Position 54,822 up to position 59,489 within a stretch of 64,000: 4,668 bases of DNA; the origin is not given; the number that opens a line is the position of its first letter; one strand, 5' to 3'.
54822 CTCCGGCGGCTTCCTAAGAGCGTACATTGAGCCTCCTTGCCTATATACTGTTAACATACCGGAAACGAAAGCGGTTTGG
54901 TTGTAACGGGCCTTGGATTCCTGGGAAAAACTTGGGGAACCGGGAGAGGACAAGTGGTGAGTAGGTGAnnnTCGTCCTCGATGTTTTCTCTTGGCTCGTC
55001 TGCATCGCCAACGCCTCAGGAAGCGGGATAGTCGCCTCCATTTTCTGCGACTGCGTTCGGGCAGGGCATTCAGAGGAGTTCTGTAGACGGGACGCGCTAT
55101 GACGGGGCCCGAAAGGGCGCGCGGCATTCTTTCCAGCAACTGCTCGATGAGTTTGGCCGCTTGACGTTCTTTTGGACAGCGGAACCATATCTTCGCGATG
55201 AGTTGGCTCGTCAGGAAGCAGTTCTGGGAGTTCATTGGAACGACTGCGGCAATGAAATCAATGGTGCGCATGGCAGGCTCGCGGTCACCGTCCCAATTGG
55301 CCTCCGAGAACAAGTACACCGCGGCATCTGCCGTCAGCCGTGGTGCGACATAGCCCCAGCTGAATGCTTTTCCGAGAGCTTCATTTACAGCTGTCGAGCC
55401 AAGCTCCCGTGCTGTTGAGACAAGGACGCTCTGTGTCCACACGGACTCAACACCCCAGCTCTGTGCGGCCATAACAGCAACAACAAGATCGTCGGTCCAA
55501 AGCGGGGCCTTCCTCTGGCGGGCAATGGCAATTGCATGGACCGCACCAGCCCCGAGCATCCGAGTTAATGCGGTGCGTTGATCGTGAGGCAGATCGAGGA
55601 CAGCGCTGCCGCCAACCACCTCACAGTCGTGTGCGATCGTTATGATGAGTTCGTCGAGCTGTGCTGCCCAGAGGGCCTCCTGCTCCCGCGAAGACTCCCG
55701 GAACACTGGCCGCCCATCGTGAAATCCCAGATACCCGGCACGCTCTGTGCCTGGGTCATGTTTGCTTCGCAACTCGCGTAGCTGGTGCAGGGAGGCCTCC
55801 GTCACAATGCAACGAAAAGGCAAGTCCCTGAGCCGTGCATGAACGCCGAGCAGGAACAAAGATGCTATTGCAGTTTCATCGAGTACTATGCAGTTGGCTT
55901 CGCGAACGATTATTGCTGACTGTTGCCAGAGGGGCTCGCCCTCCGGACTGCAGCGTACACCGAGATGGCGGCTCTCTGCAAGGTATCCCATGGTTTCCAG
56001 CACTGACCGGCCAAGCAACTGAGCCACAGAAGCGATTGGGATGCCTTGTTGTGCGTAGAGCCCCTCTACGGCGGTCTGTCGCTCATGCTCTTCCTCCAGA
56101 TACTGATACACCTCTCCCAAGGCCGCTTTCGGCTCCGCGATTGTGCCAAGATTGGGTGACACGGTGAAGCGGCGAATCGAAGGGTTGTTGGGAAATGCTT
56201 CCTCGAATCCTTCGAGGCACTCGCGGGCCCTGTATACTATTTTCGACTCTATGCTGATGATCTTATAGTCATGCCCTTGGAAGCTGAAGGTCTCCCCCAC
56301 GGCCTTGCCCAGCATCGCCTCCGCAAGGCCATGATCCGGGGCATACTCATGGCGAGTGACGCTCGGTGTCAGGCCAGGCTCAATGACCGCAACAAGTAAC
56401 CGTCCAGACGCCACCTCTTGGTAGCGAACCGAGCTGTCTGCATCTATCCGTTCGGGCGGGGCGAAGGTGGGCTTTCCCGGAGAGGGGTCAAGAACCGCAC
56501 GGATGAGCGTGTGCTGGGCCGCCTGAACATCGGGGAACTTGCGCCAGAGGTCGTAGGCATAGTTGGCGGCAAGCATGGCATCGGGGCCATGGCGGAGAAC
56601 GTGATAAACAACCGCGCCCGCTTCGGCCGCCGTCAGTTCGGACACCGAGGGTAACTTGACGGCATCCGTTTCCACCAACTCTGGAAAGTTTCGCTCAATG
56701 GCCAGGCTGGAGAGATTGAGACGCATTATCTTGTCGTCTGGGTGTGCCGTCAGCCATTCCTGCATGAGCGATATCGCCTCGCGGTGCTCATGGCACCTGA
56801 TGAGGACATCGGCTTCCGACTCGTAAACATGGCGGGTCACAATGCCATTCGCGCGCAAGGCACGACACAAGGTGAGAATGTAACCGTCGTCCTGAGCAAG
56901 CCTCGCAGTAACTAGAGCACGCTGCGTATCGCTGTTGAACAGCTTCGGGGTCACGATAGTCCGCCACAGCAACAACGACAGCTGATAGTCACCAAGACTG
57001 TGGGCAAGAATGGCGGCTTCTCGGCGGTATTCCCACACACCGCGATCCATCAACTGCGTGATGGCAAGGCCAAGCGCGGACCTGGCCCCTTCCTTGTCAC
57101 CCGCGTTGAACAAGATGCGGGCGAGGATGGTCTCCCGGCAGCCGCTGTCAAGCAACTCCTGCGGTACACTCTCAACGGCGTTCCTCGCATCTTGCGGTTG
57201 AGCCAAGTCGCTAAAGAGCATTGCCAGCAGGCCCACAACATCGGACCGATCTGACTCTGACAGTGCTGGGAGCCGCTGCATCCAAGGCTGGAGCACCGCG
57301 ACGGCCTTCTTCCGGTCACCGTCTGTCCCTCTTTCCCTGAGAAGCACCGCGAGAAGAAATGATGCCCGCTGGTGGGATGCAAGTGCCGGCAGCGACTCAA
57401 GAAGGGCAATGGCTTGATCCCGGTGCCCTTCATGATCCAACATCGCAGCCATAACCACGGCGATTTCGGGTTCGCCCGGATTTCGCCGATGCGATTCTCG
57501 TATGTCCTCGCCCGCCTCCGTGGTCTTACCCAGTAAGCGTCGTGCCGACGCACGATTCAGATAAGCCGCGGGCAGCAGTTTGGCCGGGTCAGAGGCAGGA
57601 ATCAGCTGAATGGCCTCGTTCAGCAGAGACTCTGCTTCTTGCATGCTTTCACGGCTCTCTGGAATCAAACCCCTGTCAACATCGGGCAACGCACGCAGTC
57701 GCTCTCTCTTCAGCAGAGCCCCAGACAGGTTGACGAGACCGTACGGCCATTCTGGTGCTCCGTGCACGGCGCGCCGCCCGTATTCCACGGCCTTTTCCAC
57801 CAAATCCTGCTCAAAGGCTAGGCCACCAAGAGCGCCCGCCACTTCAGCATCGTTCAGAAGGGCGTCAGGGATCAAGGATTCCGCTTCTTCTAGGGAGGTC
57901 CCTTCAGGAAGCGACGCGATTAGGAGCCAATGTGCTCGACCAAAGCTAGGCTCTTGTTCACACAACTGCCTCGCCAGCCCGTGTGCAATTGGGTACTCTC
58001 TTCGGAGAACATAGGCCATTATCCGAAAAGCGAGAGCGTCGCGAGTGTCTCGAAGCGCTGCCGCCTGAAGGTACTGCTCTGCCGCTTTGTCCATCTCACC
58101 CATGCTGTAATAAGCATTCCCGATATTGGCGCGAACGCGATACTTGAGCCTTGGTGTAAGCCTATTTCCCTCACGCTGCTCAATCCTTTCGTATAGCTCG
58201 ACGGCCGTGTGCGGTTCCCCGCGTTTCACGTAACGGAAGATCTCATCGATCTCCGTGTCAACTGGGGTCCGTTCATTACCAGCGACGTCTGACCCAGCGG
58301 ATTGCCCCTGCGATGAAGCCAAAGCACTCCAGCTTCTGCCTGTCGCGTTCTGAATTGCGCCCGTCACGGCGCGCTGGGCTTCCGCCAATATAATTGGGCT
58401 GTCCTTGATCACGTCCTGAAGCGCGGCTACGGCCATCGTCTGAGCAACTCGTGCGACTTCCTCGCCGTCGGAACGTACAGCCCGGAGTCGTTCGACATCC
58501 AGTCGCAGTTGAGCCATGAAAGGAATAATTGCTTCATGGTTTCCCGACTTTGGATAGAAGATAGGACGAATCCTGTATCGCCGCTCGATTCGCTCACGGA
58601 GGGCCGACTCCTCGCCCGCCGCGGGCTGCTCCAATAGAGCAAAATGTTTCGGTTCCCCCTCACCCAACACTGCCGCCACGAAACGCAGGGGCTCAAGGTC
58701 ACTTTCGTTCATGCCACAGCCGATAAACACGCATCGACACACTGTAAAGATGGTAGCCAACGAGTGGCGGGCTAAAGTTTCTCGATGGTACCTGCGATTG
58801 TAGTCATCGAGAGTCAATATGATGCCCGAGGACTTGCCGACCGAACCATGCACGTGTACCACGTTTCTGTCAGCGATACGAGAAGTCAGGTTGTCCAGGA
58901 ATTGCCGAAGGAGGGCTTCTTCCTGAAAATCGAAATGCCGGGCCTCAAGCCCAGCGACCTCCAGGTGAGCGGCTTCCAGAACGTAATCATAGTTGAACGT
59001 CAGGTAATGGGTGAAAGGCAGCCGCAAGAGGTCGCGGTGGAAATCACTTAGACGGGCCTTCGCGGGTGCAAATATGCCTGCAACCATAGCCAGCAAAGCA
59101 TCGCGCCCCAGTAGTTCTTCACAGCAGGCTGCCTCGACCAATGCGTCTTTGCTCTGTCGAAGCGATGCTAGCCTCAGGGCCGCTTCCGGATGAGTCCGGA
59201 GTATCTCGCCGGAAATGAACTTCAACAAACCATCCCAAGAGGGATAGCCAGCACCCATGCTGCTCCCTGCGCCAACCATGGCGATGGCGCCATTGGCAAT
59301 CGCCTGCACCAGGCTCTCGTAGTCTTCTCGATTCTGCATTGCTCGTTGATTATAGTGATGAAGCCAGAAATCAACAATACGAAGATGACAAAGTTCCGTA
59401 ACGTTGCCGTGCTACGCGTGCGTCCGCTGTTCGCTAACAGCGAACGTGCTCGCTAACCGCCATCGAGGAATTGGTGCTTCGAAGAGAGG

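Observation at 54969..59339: Giant SIR2 - TPR - GreA/B-C - PIN fusion protein carried as prophage cargo: candidate novel single-gene defence system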

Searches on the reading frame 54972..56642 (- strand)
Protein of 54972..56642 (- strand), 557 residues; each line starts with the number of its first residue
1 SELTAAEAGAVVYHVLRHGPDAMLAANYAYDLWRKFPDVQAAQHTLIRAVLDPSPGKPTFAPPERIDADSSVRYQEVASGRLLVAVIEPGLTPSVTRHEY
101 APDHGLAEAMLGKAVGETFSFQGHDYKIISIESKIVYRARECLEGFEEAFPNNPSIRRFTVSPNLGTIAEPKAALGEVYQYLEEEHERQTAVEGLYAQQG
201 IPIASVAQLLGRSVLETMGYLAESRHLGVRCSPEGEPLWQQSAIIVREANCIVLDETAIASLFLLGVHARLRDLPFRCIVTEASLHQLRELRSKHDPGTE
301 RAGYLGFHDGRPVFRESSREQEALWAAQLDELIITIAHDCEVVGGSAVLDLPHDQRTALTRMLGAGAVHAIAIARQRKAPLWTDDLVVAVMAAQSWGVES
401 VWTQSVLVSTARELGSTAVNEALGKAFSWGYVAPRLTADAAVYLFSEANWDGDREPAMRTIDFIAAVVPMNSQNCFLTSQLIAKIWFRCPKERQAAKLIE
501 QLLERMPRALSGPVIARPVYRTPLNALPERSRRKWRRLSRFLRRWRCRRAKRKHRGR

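Call 20: find_homologous_proteins(query=window:54972-56642:-)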
Query window:54972-56642:- (557 aa): 1 proteins with E <= 0.001 among 8000 candidates.
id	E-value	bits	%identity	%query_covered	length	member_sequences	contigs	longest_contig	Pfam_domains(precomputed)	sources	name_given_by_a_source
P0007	6.5e-158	545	52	85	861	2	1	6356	PF20698.4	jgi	-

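Call 37: search_protein_representatives(protein=window:54972-56642:-)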
Query: 557 residues. Proteins with E-value up to 0.001 (for the whole library): 1482; up to 1e-10: 840; up to 1e-30: 205. The best 150 are listed.
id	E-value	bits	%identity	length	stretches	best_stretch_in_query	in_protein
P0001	0.0e+00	1256.8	100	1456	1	1-557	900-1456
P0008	1.6e-170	584.5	49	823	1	5-548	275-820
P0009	2.4e-152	524.5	45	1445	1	2-550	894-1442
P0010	5.8e-140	483.6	43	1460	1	5-548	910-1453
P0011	5.8e-106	371.4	37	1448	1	6-548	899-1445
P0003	8.1e-106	370.9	38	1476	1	7-549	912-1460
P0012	1.4e-93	330.6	35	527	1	25-547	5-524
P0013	3.6e-88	312.7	37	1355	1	12-557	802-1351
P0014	2.0e-87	310.2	35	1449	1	3-547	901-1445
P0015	7.4e-87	308.4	35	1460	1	2-547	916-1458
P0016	3.0e-85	303.1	31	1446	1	5-549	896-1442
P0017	5.1e-85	302.3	35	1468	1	3-551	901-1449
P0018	8.0e-84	298.4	34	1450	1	2-548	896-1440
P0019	2.6e-81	290.0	39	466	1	108-547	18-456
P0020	1.4e-80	287.6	33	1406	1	5-552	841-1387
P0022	9.7e-79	281.6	34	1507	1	4-551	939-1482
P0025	2.9e-72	260.2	32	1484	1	2-525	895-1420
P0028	5.0e-71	256.1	32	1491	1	8-520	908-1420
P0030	3.0e-67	243.6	30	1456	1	23-546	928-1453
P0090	1.5e-41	158.8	28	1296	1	6-503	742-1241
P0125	7.1e-38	146.7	25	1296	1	8-508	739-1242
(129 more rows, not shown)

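Call 56: predict_structure(alignment_id=A3)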
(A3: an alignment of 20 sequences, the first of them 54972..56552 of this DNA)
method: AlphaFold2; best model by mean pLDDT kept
length: 527 residues; sequences in the alignment: 20
mean_pLDDT: 88.8   pTM: 0.78
mean pLDDT of the five models: 88.8, 87.9, 87.1, 86.8, 85.7
residues with pLDDT >= 90: 309; 70-90: 188; 50-70: 29; < 50: 1
segments of 3 or more residues with pLDDT < 50: none
pLDDT, mean of each block of 10 residues (from residue 1): 83 87 73 92 96 93 88 95 97 96 93 89 79 68 85 91 88 92 93 86 75 94 97 94 96 94 76 77 84 91 97 88 87 92 96 93 92 92 92 90 79 95 93 89 88 95 96 91 89 83 92 88 62
secondary structure, 60 per line:
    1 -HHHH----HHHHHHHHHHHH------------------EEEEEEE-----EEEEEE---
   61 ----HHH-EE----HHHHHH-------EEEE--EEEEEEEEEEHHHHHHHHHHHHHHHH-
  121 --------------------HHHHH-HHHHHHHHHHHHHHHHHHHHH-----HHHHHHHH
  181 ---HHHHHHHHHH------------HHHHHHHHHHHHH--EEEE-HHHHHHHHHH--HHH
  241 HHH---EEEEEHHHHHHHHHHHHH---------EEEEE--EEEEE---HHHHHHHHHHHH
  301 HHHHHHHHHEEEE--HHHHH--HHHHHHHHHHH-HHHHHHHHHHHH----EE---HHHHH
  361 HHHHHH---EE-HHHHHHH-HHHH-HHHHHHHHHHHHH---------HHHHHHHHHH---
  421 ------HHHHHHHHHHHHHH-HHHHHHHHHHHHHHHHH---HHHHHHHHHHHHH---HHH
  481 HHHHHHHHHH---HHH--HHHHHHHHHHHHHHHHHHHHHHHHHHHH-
elements in order: H2-5 H10-21 E40-46 E52-57 H75-80 E88-91 E94-103 H104-119 H141-145 H147-167 H173-180 H184-193 H206-218 E221-224 H226-235 H238-243 E247-251 H252-264 E274-278 E281-285 H289-309 E310-313 H316-320 H323-333 H335-346 H356-366 H373-379 H381-384 H386-398 H408-417 H427-440 H442-458 H462-474 H478-490 H499-526

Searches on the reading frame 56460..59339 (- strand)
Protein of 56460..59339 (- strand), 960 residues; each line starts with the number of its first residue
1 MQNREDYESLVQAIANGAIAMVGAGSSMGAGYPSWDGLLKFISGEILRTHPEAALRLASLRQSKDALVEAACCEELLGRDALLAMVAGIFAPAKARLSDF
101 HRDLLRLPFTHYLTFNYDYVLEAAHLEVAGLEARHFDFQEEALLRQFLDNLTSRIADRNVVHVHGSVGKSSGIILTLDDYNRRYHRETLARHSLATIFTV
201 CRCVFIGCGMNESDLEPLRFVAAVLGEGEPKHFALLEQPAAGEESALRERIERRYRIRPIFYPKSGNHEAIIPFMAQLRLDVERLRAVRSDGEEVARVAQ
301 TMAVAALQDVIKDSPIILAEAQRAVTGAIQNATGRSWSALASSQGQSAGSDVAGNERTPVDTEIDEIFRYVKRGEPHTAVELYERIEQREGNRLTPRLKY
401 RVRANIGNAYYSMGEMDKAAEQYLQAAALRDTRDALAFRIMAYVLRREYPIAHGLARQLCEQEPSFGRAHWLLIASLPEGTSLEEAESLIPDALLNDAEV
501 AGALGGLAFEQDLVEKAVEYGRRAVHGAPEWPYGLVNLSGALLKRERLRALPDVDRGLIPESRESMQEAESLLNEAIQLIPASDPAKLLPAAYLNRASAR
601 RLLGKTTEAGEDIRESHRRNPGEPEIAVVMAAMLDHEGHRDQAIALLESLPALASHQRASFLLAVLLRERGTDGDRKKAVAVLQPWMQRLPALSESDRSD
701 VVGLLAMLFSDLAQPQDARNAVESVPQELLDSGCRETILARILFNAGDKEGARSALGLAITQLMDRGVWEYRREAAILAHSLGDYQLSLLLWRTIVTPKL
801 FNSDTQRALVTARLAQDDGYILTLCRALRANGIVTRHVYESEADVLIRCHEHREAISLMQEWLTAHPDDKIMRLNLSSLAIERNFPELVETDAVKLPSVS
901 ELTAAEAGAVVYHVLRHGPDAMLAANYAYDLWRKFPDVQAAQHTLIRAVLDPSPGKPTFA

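Call 99: predict_structure(alignment_id=A6)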
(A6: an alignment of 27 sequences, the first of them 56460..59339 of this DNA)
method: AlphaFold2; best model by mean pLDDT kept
length: 960 residues; sequences in the alignment: 27
mean_pLDDT: 88.0   pTM: 0.62
mean pLDDT of the five models: 88.0, 87.2, 86.5, 85.2, 84.0
residues with pLDDT >= 90: 632; 70-90: 232; 50-70: 59; < 50: 37
segments of 3 or more residues with pLDDT < 50: 212-214, 291-298, 333-354
pLDDT, mean of each block of 10 residues (from residue 1): 77 92 85 86 90 88 82 91 89 76 92 91 89 89 88 76 89 85 81 85 85 53 60 90 86 87 85 92 78 47 64 71 66 42 30 61 91 91 93 88 95 94 95 94 95 96 94 94 95 95 96 96 96 96 94 89 96 97 91 97 95 97 95 96 97 94 97 96 95 90 96 95 92 93 95 95 85 95 96 93 95 96 96 93 95 96 96 95 93 94 94 91 92 96 92 67
secondary structure, 60 per line:
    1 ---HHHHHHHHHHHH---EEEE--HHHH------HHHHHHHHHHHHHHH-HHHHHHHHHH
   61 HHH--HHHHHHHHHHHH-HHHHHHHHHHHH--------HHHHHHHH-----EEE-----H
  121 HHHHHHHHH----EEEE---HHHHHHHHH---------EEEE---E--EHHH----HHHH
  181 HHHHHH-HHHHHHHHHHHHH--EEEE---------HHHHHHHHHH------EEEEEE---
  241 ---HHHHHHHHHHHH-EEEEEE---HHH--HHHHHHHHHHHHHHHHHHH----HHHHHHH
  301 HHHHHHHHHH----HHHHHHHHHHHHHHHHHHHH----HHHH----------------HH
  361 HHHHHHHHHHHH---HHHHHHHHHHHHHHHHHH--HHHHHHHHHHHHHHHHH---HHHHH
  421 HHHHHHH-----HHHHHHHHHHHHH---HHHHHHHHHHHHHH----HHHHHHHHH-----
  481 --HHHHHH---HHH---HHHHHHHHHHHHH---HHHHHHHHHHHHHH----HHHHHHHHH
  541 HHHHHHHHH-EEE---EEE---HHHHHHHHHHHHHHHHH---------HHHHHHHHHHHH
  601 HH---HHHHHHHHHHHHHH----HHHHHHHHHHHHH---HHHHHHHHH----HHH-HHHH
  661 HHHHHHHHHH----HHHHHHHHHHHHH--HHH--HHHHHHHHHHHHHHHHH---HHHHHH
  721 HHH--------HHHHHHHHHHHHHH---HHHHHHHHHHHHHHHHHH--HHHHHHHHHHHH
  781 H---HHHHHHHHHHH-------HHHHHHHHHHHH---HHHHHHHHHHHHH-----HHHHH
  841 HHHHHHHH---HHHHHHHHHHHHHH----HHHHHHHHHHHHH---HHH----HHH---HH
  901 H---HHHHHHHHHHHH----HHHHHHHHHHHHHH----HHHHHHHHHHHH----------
elements in order (helices of 4 or more, strands of 3 or more residues): H4-15 E19-22 H25-28 H35-49 H51-63 H66-77 H79-90 H99-106 E112-114 H120-129 E134-137 H141-149 E159-162 H177-186 H188-200 E203-206 H216-225 E232-237 H244-255 E257-262 H271-289 H294-310 H315-334 H339-342 H359-372 H376-393 H396-412 H416-427 H433-445 H449-462 H467-475 H483-488 H498-510 H514-527 H532-549 E551-553 E557-559 H563-579 H589-602 H606-619 H624-636 H640-648 H657-670 H675-687 H695-711 H715-723 H732-745 H749-766 H769-781 H785-795 H803-814 H818-830 H836-848 H852-865 H870-882 H905-916 H921-934 H939-950

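Call 101: fold_search(model_id=the predicted structure, library=pdb)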
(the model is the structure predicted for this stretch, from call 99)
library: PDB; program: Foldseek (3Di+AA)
matches with E <= 10: 1708; with E <= 0.001: 300
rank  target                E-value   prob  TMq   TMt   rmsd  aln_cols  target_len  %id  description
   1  8fgw_D                1.1e-09  1.00  0.22  0.18  31.5      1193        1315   13  Human IFT-A complex structures provide molecular insights into ciliary transport (released 2023-02-22)
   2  4buj_B                4.3e-09  1.00  0.27  0.20  33.0      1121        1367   10  Crystal structure of the S. cerevisiae Ski2-3-8 complex (released 2013-08-28)
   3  9rtt_Q                4.4e-09  1.00  0.29  0.31  30.0       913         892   12  Activated Elongation Complex with IWS1 and ELOF1 (released 2025-09-03)
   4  9hvq_Q                5.5e-09  1.00  0.28  0.30  31.5       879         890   12  Structure of the transcribing Pol II-DSIF-PAF-SPT6-RECQL5 complex (released 2025-07-16)
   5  8z18_A                8.7e-09  1.00  0.24  0.23  29.9      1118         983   11  The tetramer complex of DSR2 and tube-forming domain of phage tail tube protein (released 2024-08-14)
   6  9g8r_B                9.7e-09  1.00  0.24  0.21  28.7       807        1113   13  human SKI7-SKI238 complex in the open state (released 2024-10-16)
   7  8hmd_C                1.2e-08  1.00  0.33  0.26  21.6      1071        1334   10  base module state 2 of Tetrahymena IFT-A (released 2023-06-14)
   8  7qdr_B                1.2e-08  1.00  0.21  0.18  28.6       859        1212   13  Apo human SKI complex in the closed state (released 2022-02-02)
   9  8bbg_D                1.3e-08  1.00  0.28  0.23  24.8      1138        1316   12  Structure of the IFT-A complex; anterograde IFT-A train model (released 2022-12-21)
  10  4buj_F                2.2e-08  1.00  0.27  0.21  32.5      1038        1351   11  Crystal structure of the S. cerevisiae Ski2-3-8 complex (released 2013-08-28)
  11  8wyb_C                2.4e-08  1.00  0.26  0.26  30.2      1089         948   13  Cryo-EM structure of DSR2 (H171A)-tube-NAD+ complex (released 2024-04-10)
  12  8qca_B                3.0e-08  1.00  0.26  0.32  24.5       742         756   12  CryoEM structure of a S. Cerevisiae Ski2387 complex in the closed state bound to RNA (released 2023-11-15)
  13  8q9t_E                3.7e-08  1.00  0.25  0.23  34.5       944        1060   12  CryoEM structure of a S. Cerevisiae Ski238 complex bound to RNA (released 2023-11-29)
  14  7ntf_A                4.5e-08  1.00  0.26  0.27  12.2       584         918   15  Cryo-EM structure of unliganded O-GlcNAc transferase (released 2021-11-17)
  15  1w3b_A                4.8e-08  1.00  0.28  0.59   7.9       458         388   15  The superhelical TPR domain of O-linked GlcNAc transferase reveals structural similarities to importin alpha. (released 2004-09-09)
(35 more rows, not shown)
